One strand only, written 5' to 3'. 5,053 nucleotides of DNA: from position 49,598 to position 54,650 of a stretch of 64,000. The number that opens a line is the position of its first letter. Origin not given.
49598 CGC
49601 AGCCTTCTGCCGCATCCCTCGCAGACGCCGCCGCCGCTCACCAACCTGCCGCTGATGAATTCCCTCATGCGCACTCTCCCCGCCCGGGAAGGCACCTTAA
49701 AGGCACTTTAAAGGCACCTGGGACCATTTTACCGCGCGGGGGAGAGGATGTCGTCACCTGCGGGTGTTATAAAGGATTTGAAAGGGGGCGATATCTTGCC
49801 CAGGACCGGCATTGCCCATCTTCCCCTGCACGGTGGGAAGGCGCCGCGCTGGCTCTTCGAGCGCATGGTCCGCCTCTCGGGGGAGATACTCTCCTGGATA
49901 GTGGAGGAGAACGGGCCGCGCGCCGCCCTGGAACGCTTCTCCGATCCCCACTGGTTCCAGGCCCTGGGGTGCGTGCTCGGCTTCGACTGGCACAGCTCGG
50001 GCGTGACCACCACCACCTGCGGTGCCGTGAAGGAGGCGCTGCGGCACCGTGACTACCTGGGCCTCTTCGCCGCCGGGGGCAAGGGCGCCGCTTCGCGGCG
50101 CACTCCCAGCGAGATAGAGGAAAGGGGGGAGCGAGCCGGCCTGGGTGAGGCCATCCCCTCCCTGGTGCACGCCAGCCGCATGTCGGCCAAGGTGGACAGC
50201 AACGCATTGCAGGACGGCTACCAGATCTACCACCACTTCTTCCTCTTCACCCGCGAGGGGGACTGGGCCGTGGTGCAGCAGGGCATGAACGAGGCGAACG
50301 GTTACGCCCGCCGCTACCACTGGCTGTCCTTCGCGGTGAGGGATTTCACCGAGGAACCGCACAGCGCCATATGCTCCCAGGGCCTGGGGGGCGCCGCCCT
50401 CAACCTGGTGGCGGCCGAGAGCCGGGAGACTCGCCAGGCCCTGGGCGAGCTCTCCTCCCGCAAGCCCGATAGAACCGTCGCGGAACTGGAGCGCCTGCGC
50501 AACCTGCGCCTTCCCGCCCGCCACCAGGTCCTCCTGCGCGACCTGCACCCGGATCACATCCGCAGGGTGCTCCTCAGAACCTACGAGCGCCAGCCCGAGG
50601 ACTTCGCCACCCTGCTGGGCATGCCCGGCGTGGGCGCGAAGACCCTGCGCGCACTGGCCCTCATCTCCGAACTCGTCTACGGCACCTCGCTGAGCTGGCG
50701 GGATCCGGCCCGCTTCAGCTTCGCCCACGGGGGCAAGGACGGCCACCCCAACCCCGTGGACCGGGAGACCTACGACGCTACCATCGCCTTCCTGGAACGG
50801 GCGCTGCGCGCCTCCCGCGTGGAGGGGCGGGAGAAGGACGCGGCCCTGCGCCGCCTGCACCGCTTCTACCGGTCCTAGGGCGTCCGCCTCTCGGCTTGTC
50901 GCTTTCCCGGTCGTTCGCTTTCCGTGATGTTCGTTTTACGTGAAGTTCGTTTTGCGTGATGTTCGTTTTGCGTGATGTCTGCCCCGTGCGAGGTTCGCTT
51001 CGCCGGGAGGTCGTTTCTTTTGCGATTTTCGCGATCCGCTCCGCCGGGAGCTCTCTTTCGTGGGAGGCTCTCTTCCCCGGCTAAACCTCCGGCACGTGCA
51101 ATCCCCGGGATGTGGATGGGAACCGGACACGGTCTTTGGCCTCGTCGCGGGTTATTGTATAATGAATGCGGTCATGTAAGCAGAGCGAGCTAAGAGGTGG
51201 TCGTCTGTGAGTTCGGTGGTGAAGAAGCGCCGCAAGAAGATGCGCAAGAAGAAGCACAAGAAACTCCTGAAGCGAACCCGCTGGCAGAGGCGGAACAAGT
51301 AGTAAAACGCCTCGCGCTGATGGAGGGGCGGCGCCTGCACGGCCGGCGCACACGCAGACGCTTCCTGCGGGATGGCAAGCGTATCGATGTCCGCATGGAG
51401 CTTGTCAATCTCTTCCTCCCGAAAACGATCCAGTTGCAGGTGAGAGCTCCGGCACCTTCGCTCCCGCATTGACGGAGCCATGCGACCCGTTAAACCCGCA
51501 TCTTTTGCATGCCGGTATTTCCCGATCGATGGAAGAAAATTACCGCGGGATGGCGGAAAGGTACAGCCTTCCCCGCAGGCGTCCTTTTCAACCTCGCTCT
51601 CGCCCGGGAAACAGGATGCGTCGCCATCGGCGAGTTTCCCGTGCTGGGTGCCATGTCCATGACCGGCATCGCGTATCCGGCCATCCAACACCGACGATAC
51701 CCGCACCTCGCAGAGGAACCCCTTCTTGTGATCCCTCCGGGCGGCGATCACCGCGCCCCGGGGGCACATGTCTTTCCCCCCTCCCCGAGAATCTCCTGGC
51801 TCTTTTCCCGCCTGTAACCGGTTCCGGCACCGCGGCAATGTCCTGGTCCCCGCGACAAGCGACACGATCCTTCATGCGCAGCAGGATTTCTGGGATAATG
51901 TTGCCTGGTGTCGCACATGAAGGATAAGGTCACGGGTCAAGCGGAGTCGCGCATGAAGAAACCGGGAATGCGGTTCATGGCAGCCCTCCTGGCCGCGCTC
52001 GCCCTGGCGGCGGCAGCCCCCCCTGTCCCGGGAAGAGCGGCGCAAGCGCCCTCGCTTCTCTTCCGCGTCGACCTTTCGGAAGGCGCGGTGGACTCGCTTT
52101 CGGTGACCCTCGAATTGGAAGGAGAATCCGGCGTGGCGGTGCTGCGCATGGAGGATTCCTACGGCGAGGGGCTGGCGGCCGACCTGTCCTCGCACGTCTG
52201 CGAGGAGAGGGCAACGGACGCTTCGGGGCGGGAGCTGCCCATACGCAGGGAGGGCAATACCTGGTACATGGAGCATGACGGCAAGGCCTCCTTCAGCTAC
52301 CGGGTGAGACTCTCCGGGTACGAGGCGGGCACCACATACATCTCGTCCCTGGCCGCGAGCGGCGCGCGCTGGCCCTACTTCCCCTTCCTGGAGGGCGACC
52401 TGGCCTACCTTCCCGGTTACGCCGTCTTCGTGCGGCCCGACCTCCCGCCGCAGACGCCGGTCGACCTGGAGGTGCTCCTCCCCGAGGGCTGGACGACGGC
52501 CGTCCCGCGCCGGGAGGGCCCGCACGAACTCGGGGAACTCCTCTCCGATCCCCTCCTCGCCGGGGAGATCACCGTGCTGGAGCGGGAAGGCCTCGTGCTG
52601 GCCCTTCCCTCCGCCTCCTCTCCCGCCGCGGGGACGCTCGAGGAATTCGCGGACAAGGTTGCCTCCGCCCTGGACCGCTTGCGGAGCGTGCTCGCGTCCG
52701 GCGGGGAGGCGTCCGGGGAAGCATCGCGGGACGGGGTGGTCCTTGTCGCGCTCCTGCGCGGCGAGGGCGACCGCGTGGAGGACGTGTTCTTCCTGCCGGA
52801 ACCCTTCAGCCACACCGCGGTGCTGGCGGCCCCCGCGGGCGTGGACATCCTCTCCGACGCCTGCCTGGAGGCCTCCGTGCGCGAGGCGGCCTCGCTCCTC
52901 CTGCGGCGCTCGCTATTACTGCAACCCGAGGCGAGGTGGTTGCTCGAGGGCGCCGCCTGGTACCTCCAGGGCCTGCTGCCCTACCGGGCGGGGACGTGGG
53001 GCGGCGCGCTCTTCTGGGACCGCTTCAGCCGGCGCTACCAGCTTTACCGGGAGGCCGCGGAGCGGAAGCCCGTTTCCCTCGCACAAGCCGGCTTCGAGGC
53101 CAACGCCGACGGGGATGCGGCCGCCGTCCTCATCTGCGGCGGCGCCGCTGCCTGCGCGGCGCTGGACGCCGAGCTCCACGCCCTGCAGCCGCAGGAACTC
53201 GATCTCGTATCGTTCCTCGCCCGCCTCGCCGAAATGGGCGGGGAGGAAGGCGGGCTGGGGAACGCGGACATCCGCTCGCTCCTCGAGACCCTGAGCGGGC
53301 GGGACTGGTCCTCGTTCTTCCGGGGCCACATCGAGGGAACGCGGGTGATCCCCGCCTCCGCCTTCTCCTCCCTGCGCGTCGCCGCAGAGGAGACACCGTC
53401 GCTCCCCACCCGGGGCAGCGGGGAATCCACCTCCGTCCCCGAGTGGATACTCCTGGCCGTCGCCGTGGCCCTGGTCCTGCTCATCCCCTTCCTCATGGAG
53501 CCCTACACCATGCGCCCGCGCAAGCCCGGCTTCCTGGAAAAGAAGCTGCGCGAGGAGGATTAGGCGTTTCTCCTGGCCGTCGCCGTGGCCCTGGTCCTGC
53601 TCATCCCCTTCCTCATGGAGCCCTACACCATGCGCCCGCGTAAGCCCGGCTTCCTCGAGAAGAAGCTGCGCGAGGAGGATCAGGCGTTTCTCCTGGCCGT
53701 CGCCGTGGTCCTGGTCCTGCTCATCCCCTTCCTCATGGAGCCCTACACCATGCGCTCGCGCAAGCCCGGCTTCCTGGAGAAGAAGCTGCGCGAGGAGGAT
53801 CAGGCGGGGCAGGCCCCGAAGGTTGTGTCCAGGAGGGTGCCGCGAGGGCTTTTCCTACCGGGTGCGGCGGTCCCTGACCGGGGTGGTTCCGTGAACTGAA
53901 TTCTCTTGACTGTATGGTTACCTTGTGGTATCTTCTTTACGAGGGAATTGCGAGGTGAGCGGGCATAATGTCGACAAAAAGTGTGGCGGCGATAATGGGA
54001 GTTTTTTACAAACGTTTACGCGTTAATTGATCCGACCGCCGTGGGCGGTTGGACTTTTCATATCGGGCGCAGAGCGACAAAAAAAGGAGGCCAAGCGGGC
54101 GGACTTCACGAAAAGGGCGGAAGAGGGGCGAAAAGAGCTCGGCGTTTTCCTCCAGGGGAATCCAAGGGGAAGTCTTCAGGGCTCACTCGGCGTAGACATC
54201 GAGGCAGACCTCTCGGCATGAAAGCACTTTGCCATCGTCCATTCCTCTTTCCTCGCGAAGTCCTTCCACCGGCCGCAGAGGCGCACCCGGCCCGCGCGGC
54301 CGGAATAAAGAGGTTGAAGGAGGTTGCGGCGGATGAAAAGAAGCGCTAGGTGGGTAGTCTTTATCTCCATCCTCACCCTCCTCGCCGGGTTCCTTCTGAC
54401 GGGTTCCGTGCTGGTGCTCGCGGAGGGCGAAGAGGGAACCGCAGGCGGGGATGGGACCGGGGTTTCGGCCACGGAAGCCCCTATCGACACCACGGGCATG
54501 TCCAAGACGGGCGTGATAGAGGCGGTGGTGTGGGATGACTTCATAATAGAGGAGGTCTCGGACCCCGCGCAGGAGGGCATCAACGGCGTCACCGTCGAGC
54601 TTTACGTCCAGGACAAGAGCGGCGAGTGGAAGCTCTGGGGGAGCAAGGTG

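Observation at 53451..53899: Perfect in-frame 120-bp tandem triplication of a TM-anchor module, with an amber codon terminating the first copy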

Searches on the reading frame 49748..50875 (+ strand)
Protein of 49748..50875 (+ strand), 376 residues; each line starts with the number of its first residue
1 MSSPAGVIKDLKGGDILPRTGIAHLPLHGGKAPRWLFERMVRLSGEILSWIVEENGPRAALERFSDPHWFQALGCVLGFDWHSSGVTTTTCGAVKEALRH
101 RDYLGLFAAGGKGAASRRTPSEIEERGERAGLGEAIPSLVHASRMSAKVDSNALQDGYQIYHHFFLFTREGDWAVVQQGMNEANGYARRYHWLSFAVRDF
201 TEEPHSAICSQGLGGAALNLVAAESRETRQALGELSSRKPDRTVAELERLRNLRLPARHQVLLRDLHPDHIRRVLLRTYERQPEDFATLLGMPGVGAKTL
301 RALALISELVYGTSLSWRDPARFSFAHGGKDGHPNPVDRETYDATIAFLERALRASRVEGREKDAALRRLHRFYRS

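Call 6: search_protein_families(library=pfam, proteins=[window:49748-50875:+], max_evalue=0.1)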
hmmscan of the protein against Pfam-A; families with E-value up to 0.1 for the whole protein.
window:49748-50875:+ (376 aa): 1 family
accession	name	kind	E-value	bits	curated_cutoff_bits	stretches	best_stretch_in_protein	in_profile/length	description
PF05559.16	DUF763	-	6.5e-131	436.7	35.5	1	21-337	1-319/319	Protein of unknown function (DUF763)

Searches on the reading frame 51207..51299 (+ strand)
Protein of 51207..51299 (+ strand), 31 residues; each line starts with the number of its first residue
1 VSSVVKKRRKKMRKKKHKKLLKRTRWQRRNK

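Call 67: search_protein_families(library=pfam, proteins=[window:51207-51299:+], max_evalue=0.01)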
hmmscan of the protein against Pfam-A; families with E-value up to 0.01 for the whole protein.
window:51207-51299:+ (31 aa): 1 family
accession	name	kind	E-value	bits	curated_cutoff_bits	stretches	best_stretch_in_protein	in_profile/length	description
PF08213.16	COX24_C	-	1.1e-08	35.3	23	1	1-30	1-30/33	Mitochondrial mRNA-processing protein COX24, C-terminal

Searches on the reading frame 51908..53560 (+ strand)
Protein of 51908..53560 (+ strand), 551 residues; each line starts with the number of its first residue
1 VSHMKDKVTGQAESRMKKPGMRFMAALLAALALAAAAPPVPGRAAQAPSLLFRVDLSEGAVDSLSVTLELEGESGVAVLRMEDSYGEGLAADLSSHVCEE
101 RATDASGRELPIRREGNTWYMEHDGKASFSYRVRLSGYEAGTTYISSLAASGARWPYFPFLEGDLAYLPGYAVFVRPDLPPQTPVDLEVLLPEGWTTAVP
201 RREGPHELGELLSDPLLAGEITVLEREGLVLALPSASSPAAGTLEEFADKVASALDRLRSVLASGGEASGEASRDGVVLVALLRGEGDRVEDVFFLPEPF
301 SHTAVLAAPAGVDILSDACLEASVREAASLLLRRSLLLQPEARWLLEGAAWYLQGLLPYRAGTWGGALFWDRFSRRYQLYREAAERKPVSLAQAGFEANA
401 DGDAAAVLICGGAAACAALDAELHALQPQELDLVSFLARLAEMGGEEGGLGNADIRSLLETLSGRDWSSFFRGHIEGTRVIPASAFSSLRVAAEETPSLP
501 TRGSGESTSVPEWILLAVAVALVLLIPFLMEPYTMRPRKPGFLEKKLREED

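Call 6: search_protein_families(library=pfam, proteins=[window:51908-53560:+], max_evalue=0.1)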
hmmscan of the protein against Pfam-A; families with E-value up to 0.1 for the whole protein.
window:51908-53560:+ (551 aa): 2 families
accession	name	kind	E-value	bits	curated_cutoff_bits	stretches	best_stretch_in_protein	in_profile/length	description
PF17899.6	Peptidase_M61_N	-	7e-06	26.6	23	1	53-199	3-137/168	Peptidase M61 N-terminal domain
PF05299.18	Peptidase_M61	-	0.008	17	22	1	341-400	36-95/118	M61 glycyl aminopeptidase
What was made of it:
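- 51953..53563 (+): Gene for a 536-aa M61_N-like protein (NCBI MBC7246366.1, H5T73_01125). It has a signal-peptide-like N-terminus, an M61_N domain, a degenerate MA-type domain without HExxH, one C-terminal TM helix and a conserved cytoplasmic tail. The stop codon is included. Pfam PF17899, E = 7e-6, 26.6 bits against a cut-off of 23 (call 6).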

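Call 10: find_related_loci(query=window:51953-53560:+, collection=genome_contigs, flank=6000)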
Query window:51953-53560:+ (536 aa) in genome_contigs; peptide patterns used: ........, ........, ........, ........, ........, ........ (x = any residue, [..] = any of these).
158 stretches matched a pattern; 1 encode a relative of the query (tblastn E <= 1e-3); 1 distinct loci.
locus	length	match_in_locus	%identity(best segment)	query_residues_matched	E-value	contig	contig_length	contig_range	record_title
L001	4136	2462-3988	72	27-536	0e+0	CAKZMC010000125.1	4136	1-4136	MAG TPA_asm: uncultured actinobacterium isolate SRR5214706_bin.23_CONCOCT_v1.1_MAG genome assembly, contig: ERZ1744544.7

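Call 21: search_protein_families(library=ncbifam, proteins=[window:51953-53560:+], max_evalue=1)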
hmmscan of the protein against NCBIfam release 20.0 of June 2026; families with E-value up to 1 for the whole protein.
window:51953-53560:+ (536 aa): 0 families
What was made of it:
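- Tried and rejected: NCBIfam gave no match for the protein or the module, so it is not a catalogued sorting signal (call 21).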

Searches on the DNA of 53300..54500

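Call 18: search_rna_families(source=window, start=53300, end=54500, threshold=evalue, max_evalue=1)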
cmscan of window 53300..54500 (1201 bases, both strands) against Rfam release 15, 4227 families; matches with E-value up to 1: 0.
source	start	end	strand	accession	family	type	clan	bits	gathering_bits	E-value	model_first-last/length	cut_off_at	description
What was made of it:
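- Tried and rejected: Rfam on 53300-54500 at E <= 1 gave nothing (call 18).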

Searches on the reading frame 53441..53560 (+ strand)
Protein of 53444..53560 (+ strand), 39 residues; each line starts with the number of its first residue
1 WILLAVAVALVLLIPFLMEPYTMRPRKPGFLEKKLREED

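Call 21: search_protein_families(library=ncbifam, proteins=[window:53444-53560:+], max_evalue=1)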
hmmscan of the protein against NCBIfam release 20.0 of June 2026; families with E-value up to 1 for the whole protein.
window:53444-53560:+ (39 aa): 0 families

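Call 33: find_homologous_proteins(query=A2, max_evalue=10)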
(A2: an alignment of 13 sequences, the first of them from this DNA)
Query A2 (13 sequences): 1691 candidates shared short words with the query, none scored E <= 10.
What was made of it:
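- Tried and rejected: The word-indexed protein search with the 40-aa module alignment returned nothing at E <= 10, probably because the query is short and hydrophobic (call 33).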

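Call 45: search_protein_representatives(alignment_id=A2)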
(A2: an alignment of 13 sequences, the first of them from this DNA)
Query: 13 sequences, 40 profile positions. Proteins with E-value up to 0.001 (for the whole library): 13; up to 1e-10: 6; up to 1e-30: 1. The best 13 are listed.
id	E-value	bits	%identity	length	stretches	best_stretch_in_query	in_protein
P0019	8.7e-38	143.9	-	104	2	4-40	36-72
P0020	1.3e-20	88.9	-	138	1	1-40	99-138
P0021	6.1e-18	80.4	-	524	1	1-40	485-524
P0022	4.6e-17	77.6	-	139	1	5-40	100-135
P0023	5.3e-17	77.4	-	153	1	2-40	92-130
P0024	1.0e-12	63.6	-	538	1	1-39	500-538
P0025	3.0e-10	55.7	-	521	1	2-38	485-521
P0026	4.1e-10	55.3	-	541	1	2-39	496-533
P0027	4.0e-06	42.5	-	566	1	2-27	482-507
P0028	2.3e-05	40.1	-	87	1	6-27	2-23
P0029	5.4e-05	38.9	-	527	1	2-28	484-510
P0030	5.9e-05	38.8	-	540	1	2-28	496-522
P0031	7.0e-05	38.6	-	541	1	2-28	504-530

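Call 47: list_cluster_members(proteins=[P0019, P0001, P0022])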
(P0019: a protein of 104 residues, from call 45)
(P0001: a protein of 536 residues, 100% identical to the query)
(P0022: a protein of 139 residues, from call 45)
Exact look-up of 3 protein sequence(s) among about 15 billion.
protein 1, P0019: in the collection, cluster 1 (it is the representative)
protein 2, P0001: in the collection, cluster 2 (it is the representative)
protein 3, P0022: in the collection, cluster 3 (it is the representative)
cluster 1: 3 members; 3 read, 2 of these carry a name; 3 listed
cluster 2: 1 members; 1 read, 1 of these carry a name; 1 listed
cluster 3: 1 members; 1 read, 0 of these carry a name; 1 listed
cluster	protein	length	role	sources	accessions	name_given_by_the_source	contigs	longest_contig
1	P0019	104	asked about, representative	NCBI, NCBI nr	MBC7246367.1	MAG: hypothetical protein H5T73_01130 [Actinobacteria bacterium] | hypothetical protein [Actinomycetota bacterium]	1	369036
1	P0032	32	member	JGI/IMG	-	hypothetical protein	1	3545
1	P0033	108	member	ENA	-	-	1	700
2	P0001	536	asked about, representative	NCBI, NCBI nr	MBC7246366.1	MAG: hypothetical protein H5T73_01125 [Actinobacteria bacterium] | hypothetical protein [Actinomycetota bacterium]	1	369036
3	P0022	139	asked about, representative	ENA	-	-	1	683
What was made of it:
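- PGAP annotated the 104-aa ORF (call 47).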

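Call 49: find_encoding_contigs(protein=P0033, flank=3000)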
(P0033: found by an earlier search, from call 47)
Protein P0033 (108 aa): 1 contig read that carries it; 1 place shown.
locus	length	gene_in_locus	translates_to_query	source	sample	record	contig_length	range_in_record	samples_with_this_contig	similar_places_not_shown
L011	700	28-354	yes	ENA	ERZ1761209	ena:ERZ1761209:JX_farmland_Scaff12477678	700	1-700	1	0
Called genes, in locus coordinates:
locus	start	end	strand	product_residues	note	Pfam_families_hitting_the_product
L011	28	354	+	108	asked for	-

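Call 52: find_encoding_contigs(protein=P0032, flank=4000)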
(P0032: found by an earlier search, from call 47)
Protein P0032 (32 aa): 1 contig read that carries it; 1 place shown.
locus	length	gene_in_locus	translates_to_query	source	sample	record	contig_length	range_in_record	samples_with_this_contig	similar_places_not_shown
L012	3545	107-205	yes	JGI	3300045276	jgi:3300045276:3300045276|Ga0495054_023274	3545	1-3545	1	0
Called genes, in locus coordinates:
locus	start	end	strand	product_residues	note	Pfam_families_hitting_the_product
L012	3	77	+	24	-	?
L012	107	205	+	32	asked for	-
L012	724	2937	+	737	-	PF13620:CarboxypepD_reg (faint), PF22904:NOMO1-like_2nd (faint), PF17210:SdrD_B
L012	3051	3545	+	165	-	?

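Call 55: find_homologous_proteins(query=P0019, max_evalue=1)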
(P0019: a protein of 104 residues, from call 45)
Query P0019 (104 aa): 1 proteins with E <= 1 among 49 candidates.
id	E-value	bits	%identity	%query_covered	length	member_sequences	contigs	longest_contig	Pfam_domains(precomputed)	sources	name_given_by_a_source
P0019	2.3e-59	216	100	100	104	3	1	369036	-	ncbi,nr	ncbi:MAG: hypothetical protein H5T73_01130 [Actinobacteria bacterium]|nr:hypothetical protein [Actin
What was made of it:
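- No homologues exist beyond the same locus (calls 45, 55).
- Tried and rejected: The search with P0019 returned only itself (call 55).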

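Call 61: find_encoding_contigs(protein=P0022, flank=1000)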
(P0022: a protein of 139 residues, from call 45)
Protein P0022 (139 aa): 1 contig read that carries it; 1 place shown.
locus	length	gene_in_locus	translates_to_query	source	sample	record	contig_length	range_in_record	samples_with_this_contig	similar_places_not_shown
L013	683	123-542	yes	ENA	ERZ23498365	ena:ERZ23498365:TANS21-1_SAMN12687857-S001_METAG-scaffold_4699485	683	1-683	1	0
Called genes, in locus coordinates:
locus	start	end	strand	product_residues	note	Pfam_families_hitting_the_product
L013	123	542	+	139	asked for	-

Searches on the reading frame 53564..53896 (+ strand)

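Call 6: search_protein_families(library=pfam, proteins=[window:53564-53896:+], max_evalue=0.1)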
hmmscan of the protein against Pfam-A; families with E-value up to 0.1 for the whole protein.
window:53564-53896:+ (111 aa): 2 families
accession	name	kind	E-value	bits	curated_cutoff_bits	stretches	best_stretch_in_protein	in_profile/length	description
PF11027.13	DUF2615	-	0.0019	18.7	23.4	1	35-81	48-95/104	Protein of unknown function (DUF2615)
PF17183.9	Get5_C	-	0.066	13.3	22.9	0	69-84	25-40/51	Get5, C-terminal domain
